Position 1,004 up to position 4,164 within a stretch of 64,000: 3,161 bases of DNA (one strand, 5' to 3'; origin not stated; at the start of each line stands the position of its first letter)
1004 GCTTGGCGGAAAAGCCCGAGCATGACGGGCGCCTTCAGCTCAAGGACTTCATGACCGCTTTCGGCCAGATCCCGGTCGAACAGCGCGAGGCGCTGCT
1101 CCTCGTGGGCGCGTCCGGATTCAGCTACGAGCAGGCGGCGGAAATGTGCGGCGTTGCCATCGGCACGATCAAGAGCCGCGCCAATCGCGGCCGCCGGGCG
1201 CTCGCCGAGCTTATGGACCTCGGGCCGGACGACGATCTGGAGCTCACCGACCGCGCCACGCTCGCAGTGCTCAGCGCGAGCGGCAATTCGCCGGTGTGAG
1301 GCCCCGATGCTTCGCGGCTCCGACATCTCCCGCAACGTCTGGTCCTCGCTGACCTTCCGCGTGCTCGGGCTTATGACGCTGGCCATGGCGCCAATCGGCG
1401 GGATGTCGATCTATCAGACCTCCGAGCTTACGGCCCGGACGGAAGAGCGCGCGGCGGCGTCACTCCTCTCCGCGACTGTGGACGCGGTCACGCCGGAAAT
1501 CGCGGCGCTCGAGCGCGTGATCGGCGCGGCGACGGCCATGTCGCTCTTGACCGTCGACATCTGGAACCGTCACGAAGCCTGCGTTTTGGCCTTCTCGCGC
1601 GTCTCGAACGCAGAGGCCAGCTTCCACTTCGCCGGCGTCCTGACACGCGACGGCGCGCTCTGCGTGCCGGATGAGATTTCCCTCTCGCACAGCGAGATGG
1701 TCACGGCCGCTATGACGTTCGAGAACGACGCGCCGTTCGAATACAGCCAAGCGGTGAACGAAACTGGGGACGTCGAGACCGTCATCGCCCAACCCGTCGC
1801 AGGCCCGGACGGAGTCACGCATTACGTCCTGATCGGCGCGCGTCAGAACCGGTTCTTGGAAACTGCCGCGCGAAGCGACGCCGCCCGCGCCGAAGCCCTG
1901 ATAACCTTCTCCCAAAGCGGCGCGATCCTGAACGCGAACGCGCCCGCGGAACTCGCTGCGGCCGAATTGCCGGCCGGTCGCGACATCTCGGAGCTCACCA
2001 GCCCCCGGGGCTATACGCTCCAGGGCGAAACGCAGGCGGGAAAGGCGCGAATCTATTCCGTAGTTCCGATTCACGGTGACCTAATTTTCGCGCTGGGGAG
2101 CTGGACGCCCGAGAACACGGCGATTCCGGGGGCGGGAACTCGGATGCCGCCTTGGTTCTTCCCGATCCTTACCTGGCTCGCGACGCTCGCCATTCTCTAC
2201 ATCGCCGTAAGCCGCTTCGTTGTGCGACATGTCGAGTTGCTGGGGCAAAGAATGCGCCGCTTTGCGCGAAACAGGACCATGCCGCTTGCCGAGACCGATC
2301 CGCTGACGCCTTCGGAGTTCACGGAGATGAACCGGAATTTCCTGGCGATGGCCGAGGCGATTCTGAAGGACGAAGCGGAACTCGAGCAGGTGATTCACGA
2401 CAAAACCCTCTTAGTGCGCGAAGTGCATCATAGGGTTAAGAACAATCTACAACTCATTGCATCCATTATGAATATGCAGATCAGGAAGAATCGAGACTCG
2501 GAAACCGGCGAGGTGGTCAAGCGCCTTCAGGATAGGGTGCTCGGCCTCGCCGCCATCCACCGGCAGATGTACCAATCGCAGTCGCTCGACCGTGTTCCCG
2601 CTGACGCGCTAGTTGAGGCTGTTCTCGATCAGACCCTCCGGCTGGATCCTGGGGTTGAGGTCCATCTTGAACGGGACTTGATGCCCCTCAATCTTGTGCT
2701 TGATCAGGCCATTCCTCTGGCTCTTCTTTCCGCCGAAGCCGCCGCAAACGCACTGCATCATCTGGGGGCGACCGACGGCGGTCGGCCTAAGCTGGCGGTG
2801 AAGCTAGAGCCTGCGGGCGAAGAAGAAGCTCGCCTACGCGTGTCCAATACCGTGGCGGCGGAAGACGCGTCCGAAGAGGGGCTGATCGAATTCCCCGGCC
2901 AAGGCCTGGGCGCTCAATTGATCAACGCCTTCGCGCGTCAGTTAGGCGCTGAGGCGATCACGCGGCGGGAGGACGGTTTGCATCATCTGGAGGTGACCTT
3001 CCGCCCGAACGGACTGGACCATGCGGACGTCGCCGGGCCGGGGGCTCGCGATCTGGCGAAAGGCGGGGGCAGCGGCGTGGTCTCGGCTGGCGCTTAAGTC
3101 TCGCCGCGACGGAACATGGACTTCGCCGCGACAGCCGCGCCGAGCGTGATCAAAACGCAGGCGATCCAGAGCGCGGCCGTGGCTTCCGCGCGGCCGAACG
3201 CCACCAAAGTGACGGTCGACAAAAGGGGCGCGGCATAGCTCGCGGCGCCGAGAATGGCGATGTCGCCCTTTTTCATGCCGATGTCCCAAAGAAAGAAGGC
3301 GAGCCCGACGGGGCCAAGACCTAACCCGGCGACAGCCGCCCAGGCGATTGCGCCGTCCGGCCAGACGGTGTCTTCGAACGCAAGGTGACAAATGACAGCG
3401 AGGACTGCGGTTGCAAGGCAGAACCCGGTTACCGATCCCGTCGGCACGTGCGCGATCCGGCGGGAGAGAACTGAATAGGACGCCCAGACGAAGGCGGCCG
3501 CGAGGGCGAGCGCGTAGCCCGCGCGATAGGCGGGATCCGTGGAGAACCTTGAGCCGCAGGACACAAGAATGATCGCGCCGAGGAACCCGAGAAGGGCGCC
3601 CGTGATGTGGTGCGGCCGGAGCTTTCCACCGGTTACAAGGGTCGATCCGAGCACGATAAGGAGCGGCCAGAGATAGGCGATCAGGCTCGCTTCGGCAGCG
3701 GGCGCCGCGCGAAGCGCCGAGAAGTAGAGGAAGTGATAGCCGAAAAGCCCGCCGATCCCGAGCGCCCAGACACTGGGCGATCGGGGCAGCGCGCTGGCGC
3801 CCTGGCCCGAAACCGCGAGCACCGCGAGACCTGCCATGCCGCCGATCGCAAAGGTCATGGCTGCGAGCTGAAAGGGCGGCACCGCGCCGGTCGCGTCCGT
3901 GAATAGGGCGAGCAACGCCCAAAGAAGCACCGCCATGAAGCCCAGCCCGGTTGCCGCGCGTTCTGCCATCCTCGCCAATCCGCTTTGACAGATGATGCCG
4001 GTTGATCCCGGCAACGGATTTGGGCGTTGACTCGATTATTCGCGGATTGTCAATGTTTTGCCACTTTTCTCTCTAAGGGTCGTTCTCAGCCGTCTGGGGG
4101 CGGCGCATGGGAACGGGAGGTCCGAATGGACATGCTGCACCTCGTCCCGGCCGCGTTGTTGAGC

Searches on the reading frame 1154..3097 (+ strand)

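Call 99: search_protein_families(library=pfam, proteins=[window:1154-3097:+], max_evalue=0.00001)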
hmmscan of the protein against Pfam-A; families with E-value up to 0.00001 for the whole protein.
window:1154-3097:+ (647 aa): 2 families
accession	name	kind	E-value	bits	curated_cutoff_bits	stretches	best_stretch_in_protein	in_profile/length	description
PF07568.18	HisKA_2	-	1.4e-20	73.6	22.3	1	423-494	1-72/76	Histidine kinase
PF07536.20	HWE_HK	-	5.9e-09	37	22.8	1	423-491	1-66/83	HWE histidine kinase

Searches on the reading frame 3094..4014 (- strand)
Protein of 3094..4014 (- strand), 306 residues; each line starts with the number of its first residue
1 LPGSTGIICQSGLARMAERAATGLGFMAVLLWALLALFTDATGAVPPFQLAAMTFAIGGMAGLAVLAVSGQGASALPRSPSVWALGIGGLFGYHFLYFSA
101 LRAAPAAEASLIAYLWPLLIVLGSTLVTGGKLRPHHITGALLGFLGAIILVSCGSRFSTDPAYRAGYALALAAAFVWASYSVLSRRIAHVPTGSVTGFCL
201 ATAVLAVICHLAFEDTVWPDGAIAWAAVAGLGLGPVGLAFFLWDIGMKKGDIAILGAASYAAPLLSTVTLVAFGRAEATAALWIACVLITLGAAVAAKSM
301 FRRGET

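Call 99: search_protein_families(library=pfam, proteins=[window:3094-4014:-], max_evalue=0.00001)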
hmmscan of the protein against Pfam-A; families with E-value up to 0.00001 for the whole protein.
window:3094-4014:- (306 aa): 1 family
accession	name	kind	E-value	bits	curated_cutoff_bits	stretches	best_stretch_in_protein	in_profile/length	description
PF00892.27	EamA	-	7.5e-28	97.9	28.2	2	24-151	6-134/135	EamA-like transporter family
